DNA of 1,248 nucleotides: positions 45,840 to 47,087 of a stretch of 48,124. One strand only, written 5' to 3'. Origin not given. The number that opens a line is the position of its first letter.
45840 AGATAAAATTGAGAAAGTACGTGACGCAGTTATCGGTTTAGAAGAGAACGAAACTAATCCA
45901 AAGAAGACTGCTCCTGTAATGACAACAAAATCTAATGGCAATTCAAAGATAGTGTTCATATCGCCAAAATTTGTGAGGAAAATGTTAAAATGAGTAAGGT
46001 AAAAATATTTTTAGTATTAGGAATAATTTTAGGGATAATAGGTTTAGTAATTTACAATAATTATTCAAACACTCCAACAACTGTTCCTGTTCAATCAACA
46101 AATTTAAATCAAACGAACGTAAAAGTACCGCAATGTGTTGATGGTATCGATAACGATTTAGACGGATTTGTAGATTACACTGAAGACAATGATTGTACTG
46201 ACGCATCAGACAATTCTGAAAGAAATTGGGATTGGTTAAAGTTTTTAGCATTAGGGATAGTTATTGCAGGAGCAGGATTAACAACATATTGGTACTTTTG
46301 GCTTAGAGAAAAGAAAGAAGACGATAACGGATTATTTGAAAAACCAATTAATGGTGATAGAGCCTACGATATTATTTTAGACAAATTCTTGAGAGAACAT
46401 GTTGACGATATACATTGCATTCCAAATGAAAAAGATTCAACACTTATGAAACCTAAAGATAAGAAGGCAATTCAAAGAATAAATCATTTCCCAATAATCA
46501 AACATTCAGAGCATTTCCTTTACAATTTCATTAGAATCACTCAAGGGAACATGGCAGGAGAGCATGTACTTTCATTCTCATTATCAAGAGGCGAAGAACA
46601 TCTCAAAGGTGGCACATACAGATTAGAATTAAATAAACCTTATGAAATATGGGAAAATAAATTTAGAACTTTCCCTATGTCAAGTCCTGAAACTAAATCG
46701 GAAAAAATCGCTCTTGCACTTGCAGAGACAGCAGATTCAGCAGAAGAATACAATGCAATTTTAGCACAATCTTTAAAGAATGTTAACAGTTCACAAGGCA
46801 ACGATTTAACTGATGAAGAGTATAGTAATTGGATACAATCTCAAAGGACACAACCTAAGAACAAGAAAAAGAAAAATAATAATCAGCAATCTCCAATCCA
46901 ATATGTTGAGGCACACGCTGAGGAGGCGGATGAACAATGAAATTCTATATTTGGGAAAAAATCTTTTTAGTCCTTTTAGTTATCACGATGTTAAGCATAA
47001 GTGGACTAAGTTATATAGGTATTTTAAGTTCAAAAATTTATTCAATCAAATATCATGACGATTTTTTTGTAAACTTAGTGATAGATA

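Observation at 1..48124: Closed 47,983-bp replicon: an archaeal virus-like element with no recognisable head-tail module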

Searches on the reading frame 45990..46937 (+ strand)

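Call 9: search_protein_families(library=pfam, max_evalue=0.01, proteins=[window:45990-46937:+])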
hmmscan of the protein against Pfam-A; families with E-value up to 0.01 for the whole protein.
window:45990-46937:+ (316 aa): 0 families

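Call 107: search_protein_families(library=pfam, max_evalue=1, proteins=[window:45990-46937:+])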
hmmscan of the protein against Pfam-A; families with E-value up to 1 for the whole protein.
window:45990-46937:+ (316 aa): 3 families
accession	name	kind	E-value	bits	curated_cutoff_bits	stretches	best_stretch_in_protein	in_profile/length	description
PF20915.2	VPg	-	0.017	15.5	27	1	267-291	4-26/61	Viral genome-linked protein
PF25189.1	Tad8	-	0.049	13.8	27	1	106-136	6-37/76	Type II Thoeris inhibitor Tad8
PF12669.12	FeoB_associated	-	0.25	12.1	27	0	7-26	3-22/44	FeoB-associated Cys-rich membrane protein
